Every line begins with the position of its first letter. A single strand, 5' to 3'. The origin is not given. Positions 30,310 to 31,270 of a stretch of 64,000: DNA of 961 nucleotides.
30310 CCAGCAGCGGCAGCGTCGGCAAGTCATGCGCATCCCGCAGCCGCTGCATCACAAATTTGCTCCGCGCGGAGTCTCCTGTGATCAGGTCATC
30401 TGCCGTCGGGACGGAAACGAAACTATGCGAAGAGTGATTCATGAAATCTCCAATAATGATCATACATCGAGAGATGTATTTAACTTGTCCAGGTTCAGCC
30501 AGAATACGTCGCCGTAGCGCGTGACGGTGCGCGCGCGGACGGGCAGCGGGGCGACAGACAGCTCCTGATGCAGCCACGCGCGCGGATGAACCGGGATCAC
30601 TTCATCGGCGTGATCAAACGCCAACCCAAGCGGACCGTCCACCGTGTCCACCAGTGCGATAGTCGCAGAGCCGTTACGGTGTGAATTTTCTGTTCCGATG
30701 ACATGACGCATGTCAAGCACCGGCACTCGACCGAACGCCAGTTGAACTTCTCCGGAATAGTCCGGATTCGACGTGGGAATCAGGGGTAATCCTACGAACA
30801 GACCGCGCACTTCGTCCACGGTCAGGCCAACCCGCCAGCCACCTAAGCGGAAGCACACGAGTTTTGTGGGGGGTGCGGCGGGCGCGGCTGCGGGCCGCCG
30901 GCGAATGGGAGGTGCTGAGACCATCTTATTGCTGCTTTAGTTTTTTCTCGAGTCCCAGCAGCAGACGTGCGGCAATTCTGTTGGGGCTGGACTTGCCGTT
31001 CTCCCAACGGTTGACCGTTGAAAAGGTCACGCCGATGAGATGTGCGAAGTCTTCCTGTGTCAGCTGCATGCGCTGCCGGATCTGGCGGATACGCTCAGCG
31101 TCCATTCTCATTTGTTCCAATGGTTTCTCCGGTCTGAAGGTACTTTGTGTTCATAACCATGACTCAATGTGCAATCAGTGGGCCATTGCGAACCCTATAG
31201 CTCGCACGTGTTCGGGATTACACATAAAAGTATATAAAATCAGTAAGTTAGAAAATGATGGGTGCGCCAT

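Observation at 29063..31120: Compact HTH(XRE)-CheW-HDOD-CheY cassette with no kinase, MCP or CheA in reach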

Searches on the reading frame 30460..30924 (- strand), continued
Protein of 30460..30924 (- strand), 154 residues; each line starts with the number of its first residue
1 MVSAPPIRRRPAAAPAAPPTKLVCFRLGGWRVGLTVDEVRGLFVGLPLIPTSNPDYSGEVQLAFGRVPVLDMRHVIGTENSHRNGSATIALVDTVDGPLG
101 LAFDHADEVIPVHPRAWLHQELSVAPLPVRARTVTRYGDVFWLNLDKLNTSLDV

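Call 53: fold_search(model_id=the predicted structure, library=pdb)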
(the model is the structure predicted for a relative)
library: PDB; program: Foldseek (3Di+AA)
matches with E <= 10: 380; with E <= 0.001: 15
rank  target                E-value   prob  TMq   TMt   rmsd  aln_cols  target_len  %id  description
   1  2qdl_B                8.4e-07  1.00  0.52  0.54   2.9       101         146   28  Crystal structure of scaffolding protein TtCheW from Thermoanaerobacter tengcongensis (released 2007-09-04)
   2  2ch4_W                2.6e-06  1.00  0.61  0.66   6.6       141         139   16  Complex between Bacterial Chemotaxis histidine kinase CheA domains P4 and P5 and receptor-adaptor protein CheW (released 2006-04-18)
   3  9a72_B                2.9e-06  1.00  0.51  0.51   3.0       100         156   22  Integrative model of YFMS-CHEW by crosslinking MS and deep learning (released 2024-09-18)
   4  2qdl_A                3.5e-06  1.00  0.51  0.51   3.3       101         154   27  Crystal structure of scaffolding protein TtCheW from Thermoanaerobacter tengcongensis (released 2007-09-04)
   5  6s1k_C                1.1e-05  1.00  0.62  0.66   6.6       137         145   15  E. coli Core Signaling Unit, carrying QQQQ receptor mutation (released 2020-01-22)
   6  2ch4_Y                1.2e-05  1.00  0.61  0.66   6.8       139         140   16  Complex between Bacterial Chemotaxis histidine kinase CheA domains P4 and P5 and receptor-adaptor protein CheW (released 2006-04-18)
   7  8c5v_E                2.4e-05  1.00  0.60  0.64   7.4       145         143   18  Chemotaxis core signalling unit from E protein lysed E. coli cells (released 2023-09-13)
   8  2ho9_MODEL_1_A        9.0e-05  1.00  0.49  0.46   3.1        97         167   15  Solution Structure of chemotaxi protein CheW from Escherichia coli (released 2007-07-10)
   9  4jpb_A                1.0e-04  1.00  0.57  0.66   4.8       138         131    9  The structure of a ternary complex between CheA domains P4 and P5 with CheW and with an unzipped fragment of TM14, a c (released 2013-08-28)
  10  2ch4_A                2.6e-04  1.00  0.44  0.22   3.2        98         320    8  Complex between Bacterial Chemotaxis histidine kinase CheA domains P4 and P5 and receptor-adaptor protein CheW (released 2006-04-18)
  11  1k0s_MODEL_1_A        2.8e-04  1.00  0.58  0.59   7.0       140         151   15  Solution structure of the chemotaxis protein CheW from the thermophilic organism Thermotoga maritima (released 2002-02-06)
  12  1b3q_A                3.3e-04  1.00  0.50  0.22   3.5        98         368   10  CRYSTAL STRUCTURE OF CHEA-289, A SIGNAL TRANSDUCING HISTIDINE KINASE (released 1999-12-15)
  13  2ch4_B                3.9e-04  1.00  0.50  0.26   5.0       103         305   11  Complex between Bacterial Chemotaxis histidine kinase CheA domains P4 and P5 and receptor-adaptor protein CheW (released 2006-04-18)
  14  3ur1_A                4.9e-04  1.00  0.50  0.30   4.8       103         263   10  The structure of a ternary complex between CheA domains P4 and P5 with CheW and with a truncated fragment of TM14, a c (released 2012-03-07)
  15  3ja6_C                7.4e-04  1.00  0.49  0.21   2.4        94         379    7  Cryo-electron Tomography and All-atom Molecular Dynamics Simulations Reveal a Novel Kinase Conformational Switch in Ba (released 2015-12-09)
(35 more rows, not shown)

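Call 69: search_protein_families(library=padloc, proteins=[window:30460-30924:-], max_evalue=0.001)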
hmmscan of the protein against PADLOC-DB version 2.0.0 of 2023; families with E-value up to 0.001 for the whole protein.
window:30460-30924:- (154 aa): 0 families

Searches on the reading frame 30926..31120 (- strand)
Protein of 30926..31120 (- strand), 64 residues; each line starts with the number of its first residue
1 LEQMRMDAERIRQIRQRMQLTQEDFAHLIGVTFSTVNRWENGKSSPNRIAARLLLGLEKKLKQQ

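Call 3: search_protein_families(library=pfam, proteins=[window:30926-31120:-], max_evalue=0.01)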
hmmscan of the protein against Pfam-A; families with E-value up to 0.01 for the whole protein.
window:30926-31120:- (64 aa): 9 families
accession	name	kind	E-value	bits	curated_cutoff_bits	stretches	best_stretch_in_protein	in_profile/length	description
PF01381.28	HTH_3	-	1.4e-12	47.9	23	1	11-50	1-40/55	Helix-turn-helix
PF15731.11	MqsA_antitoxin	-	4.4e-08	33.8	30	1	4-59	67-122/131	Antitoxin component of bacterial toxin-antitoxin system, MqsA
PF13560.12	HTH_31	-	8.6e-08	32.8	27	1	8-48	3-44/64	Helix-turn-helix domain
PF22495.2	HTH_92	-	4.8e-06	26.2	27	1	12-51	1-40/45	RsaL-like HTH domain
PF12844.13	HTH_19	-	1.9e-05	24.9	30.2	1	9-47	2-40/64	Helix-turn-helix domain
PF13443.12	HTH_26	-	0.00024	21.7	22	1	10-44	1-35/63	Cro/C1-type HTH DNA-binding domain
PF13744.12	HTH_37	-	0.00036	20.7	27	1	9-45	21-57/80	Helix-turn-helix domain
PF13545.12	HTH_Crp_2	-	0.0005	20.4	27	1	12-38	15-41/70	Crp-like helix-turn-helix domain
PF20432.4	Xre-like-HTH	-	0.0041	17.8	25.8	1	12-40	16-43/63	Antitoxin Xre-like helix-turn-helix domain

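Call 4: search_protein_families(library=ncbifam, proteins=[window:30926-31120:-], max_evalue=0.01)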
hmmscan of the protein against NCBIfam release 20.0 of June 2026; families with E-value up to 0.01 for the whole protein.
window:30926-31120:- (64 aa): 15 families
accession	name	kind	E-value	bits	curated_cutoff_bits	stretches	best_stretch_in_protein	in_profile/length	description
TIGR03830.1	CxxCG_CxxCG_HTH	subfamily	1.3e-12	47.6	61.8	1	5-60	64-119/127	type II TA system antitoxin MqsA family protein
TIGR03070.1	couple_hipB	subfamily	4.3e-10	39.4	71.65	1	10-46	6-42/58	type II toxin-antitoxin system Y4mF family antitoxin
NF041951.1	phage_RstR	subfamily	2.7e-08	34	80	1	8-48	4-44/108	RstR family transcriptional repressor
NF040522.1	VC1465_fam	subfamily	3.3e-08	33.6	70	1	11-54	1-44/111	VC1465 family Xer recombination activation factor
NF041265.1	NadS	equivalog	5.5e-08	33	60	1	5-57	29-81/94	NadS family protein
NF007257.0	PRK09706.1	subfamily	1.7e-07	31.1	101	1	7-47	6-46/135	transcriptional repressor DicA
NF007481.0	PRK10072.1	equivalog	1e-06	29.1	110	1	6-54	33-81/96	HTH-type transcriptional regulator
TIGR00270.2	TIGR00270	equivalog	1.2e-06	28.4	110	1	8-61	77-127/159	multiprotein bridging factor aMBF1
NF047542.1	telomere_Tap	equivalog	1.4e-06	27.4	600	1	4-61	16-76/695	telomere-associated protein Tap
NF041575.1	antitoxPezA_Strep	equivalog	2.8e-06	27.4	290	1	8-45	3-40/158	type II toxin-antitoxin system antitoxin PezA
NF007408.0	PRK09943.1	equivalog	2.5e-05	23.9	211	1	7-48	8-49/185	HTH-type transcriptional regulator PuuR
NF007271.0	PRK09726.1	equivalog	0.00017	21.5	79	1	8-42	14-48/88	type II toxin-antitoxin system antitoxin HipB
NF047948.1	male_kill_WMK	equivalog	0.00047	19.7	300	1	8-44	7-43/300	WO male-killing family protein Wmk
NF003162.0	PRK04140.1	equivalog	0.001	18.2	263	1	5-47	125-167/317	transcriptional regulator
NF058600.1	TransRegSco1979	equivalog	0.0012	18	350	1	8-47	10-49/280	Sco1979 family transcriptional regulator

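Call 65: find_related_loci(query=A4, collection=metagenome_contigs, flank=7000)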
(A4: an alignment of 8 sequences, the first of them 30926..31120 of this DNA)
Query A4 (64 aa) in metagenome_contigs; peptide patterns used: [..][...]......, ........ (x = any residue, [..] = any of these).
516 stretches matched a pattern; 279 encode a relative of the query (tblastn E <= 1e-3); the best 80 are kept; 80 distinct loci.
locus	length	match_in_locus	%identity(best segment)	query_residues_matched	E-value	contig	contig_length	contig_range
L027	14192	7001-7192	98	1-64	4e-39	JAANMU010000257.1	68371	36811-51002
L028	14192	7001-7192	98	1-64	4e-39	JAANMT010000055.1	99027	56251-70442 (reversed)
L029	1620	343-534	97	1-64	4e-39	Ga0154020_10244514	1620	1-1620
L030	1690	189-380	97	1-64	1e-38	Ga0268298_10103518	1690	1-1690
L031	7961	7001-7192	95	1-64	3e-38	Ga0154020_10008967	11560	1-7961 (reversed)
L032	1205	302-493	84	1-64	2e-35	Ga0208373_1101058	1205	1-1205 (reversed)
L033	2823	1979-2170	83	1-64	1e-33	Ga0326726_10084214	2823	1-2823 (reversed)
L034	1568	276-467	84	1-64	3e-33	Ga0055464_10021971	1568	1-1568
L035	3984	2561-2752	83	1-64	4e-33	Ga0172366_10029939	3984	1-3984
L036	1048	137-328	83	1-64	8e-34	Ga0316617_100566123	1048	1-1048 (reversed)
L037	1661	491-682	83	1-64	1e-32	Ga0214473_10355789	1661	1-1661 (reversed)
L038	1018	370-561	81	1-64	6e-33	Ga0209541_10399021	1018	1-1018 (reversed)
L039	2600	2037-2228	81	1-64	5e-32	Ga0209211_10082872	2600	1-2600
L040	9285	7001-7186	79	1-62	2e-31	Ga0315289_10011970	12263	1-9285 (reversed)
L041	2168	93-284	80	1-64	3e-31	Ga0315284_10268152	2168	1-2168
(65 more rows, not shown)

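Call 69: search_protein_families(library=padloc, proteins=[window:30926-31120:-], max_evalue=0.001)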
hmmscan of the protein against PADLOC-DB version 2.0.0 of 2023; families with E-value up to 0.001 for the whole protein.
window:30926-31120:- (64 aa): 14 families
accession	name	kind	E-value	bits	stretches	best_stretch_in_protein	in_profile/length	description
PDLC03951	RmrA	-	4.5e-08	30.5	1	7-50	9-52/400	-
PDLC02926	HTH_VI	-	6.2e-07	27.6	1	9-47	4-42/92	-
PDLC03952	RmrA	-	8.9e-07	26.1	1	5-63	21-76/395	-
PDLC03949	RmrA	-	1.8e-06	25.1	1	7-49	3-45/363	-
PDLC03947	RmrA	-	2.9e-06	24.3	1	5-48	10-53/383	-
PDLC03956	RmrA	-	3.6e-06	24.3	1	8-50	10-53/399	-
PDLC03948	RmrA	-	5.4e-06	23.5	1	6-50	8-52/397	-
PDLC03946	RmrA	-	3.1e-05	20.9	1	7-50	3-46/357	-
PDLC03954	RmrA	-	3.2e-05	21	1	5-48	9-52/380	-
PDLC03944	RmrA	-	3.4e-05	21.1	1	2-48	2-48/384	-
PDLC03955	RmrA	-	0.00019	18.8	1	4-57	18-72/371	-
PDLC04760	PDC-M64C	-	0.00035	18.9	1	2-44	22-64/93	-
PDLC04142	capH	-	0.00057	18.9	1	4-53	4-51/103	capH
PDLC03665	Control_protein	-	0.00058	18.1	1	8-43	10-46/77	control protein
